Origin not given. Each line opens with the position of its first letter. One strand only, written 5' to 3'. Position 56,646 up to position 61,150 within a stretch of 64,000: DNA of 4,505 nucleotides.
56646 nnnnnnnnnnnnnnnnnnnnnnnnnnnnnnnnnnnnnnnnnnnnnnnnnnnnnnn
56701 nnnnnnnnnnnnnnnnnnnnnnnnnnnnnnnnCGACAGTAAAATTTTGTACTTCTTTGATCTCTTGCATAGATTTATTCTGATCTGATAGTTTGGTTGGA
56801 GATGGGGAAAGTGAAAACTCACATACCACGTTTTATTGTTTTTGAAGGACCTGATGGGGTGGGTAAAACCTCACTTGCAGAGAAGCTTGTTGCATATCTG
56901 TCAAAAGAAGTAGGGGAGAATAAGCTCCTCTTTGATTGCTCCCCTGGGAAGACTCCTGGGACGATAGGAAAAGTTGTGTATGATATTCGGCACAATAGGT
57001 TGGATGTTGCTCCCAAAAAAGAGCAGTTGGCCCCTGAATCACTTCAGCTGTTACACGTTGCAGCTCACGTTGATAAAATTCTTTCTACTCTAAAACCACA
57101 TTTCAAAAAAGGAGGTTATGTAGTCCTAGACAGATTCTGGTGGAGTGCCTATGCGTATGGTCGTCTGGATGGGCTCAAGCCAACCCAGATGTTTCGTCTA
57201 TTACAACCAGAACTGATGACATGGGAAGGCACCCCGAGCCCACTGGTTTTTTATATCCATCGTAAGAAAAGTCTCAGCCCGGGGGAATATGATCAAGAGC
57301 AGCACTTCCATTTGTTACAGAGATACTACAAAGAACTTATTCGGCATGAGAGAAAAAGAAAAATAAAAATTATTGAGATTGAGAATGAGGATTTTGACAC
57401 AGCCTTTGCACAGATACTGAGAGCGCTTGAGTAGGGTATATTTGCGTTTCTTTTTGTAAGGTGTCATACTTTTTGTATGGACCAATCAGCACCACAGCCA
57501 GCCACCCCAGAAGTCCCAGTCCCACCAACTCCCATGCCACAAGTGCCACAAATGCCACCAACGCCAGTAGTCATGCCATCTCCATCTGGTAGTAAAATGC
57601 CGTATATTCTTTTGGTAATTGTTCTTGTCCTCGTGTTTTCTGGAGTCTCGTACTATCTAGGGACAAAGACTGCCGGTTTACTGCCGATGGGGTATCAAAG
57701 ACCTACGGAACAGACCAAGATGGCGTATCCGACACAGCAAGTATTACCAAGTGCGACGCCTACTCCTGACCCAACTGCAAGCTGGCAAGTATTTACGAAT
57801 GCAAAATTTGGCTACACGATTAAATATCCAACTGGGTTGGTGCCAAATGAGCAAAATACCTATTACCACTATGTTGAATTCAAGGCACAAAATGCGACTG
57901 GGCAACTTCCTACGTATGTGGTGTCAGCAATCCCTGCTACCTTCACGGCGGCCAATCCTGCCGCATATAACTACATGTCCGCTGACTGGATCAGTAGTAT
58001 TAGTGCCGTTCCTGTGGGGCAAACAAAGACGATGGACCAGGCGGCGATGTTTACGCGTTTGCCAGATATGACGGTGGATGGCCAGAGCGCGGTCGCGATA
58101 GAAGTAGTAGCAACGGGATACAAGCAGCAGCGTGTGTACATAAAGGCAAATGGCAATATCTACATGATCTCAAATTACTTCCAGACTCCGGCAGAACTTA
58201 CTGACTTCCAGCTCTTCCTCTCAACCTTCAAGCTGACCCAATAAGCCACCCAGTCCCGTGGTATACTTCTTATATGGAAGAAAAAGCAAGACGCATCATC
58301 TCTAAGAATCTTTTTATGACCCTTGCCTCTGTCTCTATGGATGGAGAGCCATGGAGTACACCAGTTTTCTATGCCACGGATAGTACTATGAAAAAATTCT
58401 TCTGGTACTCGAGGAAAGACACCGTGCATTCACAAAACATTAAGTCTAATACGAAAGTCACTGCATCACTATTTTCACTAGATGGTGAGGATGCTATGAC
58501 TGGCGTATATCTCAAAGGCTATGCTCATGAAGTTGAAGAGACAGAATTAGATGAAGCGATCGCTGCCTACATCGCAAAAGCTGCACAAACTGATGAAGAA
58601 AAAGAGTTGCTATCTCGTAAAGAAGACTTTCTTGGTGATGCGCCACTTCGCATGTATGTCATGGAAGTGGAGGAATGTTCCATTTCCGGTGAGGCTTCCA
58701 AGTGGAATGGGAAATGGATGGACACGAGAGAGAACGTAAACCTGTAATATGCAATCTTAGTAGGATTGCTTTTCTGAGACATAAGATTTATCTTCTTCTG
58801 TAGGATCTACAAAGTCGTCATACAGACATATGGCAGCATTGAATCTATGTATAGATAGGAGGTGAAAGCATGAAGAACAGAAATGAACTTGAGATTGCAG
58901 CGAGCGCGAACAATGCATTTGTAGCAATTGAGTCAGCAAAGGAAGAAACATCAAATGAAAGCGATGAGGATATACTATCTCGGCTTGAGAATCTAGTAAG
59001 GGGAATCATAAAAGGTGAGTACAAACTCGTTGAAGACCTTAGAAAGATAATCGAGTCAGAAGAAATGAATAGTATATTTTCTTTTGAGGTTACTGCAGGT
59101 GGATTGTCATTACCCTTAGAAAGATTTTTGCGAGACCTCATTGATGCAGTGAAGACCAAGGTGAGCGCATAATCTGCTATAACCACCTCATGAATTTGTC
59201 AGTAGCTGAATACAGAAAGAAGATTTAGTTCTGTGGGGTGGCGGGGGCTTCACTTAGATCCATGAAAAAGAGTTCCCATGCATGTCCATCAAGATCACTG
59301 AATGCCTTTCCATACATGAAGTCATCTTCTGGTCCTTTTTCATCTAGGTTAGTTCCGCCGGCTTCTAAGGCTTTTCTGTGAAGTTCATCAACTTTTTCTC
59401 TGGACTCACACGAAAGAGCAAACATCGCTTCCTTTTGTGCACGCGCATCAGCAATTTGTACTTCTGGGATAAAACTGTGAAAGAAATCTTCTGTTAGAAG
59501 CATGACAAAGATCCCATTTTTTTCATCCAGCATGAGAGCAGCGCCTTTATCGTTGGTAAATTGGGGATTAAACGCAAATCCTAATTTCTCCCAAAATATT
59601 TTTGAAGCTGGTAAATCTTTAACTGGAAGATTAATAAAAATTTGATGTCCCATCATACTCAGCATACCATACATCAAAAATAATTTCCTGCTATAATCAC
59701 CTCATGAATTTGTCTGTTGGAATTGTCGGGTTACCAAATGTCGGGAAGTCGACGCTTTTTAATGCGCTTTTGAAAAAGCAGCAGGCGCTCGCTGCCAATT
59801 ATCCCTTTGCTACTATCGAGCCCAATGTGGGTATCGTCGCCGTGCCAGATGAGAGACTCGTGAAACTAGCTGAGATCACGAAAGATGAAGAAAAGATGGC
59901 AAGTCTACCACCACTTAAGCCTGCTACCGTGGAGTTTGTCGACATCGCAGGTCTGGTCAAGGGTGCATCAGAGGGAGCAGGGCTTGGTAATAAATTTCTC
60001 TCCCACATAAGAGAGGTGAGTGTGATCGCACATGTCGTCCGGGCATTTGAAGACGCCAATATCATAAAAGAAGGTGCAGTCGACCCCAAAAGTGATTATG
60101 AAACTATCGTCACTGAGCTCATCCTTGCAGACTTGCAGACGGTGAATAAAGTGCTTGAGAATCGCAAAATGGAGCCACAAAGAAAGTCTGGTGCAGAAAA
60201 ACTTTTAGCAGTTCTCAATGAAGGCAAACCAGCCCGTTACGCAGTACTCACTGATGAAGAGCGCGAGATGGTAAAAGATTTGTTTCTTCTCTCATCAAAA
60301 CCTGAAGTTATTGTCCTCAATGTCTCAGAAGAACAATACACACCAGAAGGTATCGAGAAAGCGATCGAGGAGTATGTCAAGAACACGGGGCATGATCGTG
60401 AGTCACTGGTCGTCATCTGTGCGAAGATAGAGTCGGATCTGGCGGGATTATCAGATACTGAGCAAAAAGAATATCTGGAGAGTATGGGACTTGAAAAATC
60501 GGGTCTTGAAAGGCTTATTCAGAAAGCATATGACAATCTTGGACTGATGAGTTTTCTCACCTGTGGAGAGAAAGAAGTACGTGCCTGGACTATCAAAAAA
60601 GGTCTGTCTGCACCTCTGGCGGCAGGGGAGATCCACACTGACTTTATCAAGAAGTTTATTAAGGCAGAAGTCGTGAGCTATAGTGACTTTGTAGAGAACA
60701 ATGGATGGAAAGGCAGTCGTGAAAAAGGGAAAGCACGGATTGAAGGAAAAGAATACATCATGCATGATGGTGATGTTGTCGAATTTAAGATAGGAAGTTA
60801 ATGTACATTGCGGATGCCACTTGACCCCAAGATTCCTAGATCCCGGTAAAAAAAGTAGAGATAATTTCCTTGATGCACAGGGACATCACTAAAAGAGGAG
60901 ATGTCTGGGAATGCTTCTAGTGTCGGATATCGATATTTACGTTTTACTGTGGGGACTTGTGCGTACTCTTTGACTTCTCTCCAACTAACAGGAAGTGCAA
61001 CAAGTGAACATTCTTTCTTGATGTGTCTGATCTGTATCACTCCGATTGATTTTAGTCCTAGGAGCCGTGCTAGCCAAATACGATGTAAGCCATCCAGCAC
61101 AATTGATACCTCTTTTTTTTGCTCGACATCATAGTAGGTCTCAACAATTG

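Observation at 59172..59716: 31-bp direct duplication of the ychF promoter and start codon brackets a minus-strand glyoxalase (VOC) gene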

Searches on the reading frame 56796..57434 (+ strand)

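Call 7: search_protein_families(library=pfam, proteins=[window:56796-57434:+], max_evalue=0.01)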
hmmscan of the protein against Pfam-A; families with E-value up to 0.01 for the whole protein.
window:56796-57434:+ (212 aa): 6 families
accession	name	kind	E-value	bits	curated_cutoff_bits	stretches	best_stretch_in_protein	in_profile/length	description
PF02223.23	Thymidylate_kin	-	4.3e-16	59.6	27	1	16-198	1-177/185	Thymidylate kinase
PF13521.12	AAA_28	-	0.00058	20.6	27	0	14-34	2-22/164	AAA domain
PF13401.12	AAA_22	-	0.00095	19.9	27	1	12-63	6-56/130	AAA domain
PF01656.29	CbiA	-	0.0019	18.6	25.4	1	20-95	8-68/125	CobQ/CobB/MinD/ParA nucleotide binding domain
PF20720.3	nSTAND3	-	0.0035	17.5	27.2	1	12-38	18-44/155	Novel STAND NTPase 3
PF13191.12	AAA_16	-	0.0068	17.3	32.6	0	4-38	17-51/167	AAA ATPase domain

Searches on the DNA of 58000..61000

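Call 53: search_rna_families(source=window, start=58000, end=61000, threshold=evalue, max_evalue=1)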
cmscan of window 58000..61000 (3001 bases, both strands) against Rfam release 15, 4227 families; matches with E-value up to 1: 0.
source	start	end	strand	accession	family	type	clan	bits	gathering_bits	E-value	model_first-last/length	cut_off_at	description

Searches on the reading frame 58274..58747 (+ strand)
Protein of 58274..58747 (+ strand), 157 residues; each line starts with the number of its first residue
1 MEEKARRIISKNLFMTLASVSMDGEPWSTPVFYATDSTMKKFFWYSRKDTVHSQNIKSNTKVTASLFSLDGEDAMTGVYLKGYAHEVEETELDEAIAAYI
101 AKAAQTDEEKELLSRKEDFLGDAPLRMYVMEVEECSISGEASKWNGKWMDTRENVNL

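Call 7: search_protein_families(library=pfam, proteins=[window:58274-58747:+], max_evalue=0.01)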
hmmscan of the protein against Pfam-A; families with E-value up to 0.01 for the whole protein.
window:58274-58747:+ (157 aa): 4 families
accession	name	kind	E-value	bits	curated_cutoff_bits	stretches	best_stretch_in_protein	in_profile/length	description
PF01243.27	PNPOx_N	-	8e-14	52.5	28.1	1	1-109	1-98/120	Pyridoxamine 5'-phosphate oxidase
PF12900.13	Pyridox_ox_2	-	1.1e-05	25.8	27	1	3-127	3-131/140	Pyridoxamine 5'-phosphate oxidase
PF13883.13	CREG_beta-barrel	-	0.0041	17.5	27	1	4-98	9-121/167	CREG, beta-barrel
PF10388.15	YkuI_C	-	0.0052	17.1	26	1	91-153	35-97/166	EAL-domain associated signalling protein domain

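Call 8: search_protein_families(library=ncbifam, proteins=[window:58274-58747:+], max_evalue=0.01)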
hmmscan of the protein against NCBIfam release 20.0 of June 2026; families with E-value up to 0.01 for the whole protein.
window:58274-58747:+ (157 aa): 5 families
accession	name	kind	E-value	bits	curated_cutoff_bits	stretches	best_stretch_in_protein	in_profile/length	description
TIGR03667.1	Rv3369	hypoth_equivalog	1.3e-07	31.6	125.3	1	7-122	9-118/130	TIGR03667 family PPOX class F420-dependent oxidoreductase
TIGR03618.1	Rv1155_F420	subfamily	5e-07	30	79.05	1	6-103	2-98/127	TIGR03618 family F420-dependent PPOX class oxidoreductase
NF002900.0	PRK03467.1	equivalog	4.4e-05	23.2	176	1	6-101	11-106/150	YhbP family protein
TIGR03666.1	Rv2061_F420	subfamily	0.00065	19.4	84.9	1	10-95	10-91/132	PPOX class F420-dependent oxidoreductase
TIGR00558.3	pdxH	equivalog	0.0062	16.1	180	1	9-93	18-98/190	pyridoxamine 5'-phosphate oxidase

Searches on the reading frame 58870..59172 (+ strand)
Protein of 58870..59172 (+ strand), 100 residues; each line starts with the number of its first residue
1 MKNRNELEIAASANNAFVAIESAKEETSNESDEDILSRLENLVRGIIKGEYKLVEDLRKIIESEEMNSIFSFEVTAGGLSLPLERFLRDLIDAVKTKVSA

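Call 7: search_protein_families(library=pfam, proteins=[window:58870-59172:+], max_evalue=0.01)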
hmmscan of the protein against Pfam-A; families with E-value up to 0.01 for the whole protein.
window:58870-59172:+ (100 aa): 0 families

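Call 8: search_protein_families(library=ncbifam, proteins=[window:58870-59172:+], max_evalue=0.01)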
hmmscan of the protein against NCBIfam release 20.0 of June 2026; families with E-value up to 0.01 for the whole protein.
window:58870-59172:+ (100 aa): 0 families
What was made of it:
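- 58870..59172 (+): ORF100. A 100-aa ORFan with a strong Shine-Dalgarno (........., 5 nt before the ATG). Its stop codon lies 1 nt before the upstream repeat copy. It is presumably the resident left neighbour of the displaced ychF start. No Pfam or NCBIfam hit (calls 7, 8).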

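Call 27: find_homologous_proteins(query=window:58870-59172:+, max_evalue=0.01)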
Query window:58870-59172:+ (100 aa): 1 proteins with E <= 0.01 among 16 candidates.
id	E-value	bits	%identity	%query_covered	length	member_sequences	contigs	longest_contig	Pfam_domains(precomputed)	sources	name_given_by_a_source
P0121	4.3e-53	194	100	100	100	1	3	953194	-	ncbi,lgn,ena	-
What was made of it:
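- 58870..59172 (+): Its only homologue among 5.8 billion proteins is itself (call 27).
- Tried and rejected: Empty-site search through ORF100 homologues: ORF100 is an ORFan (call 27).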
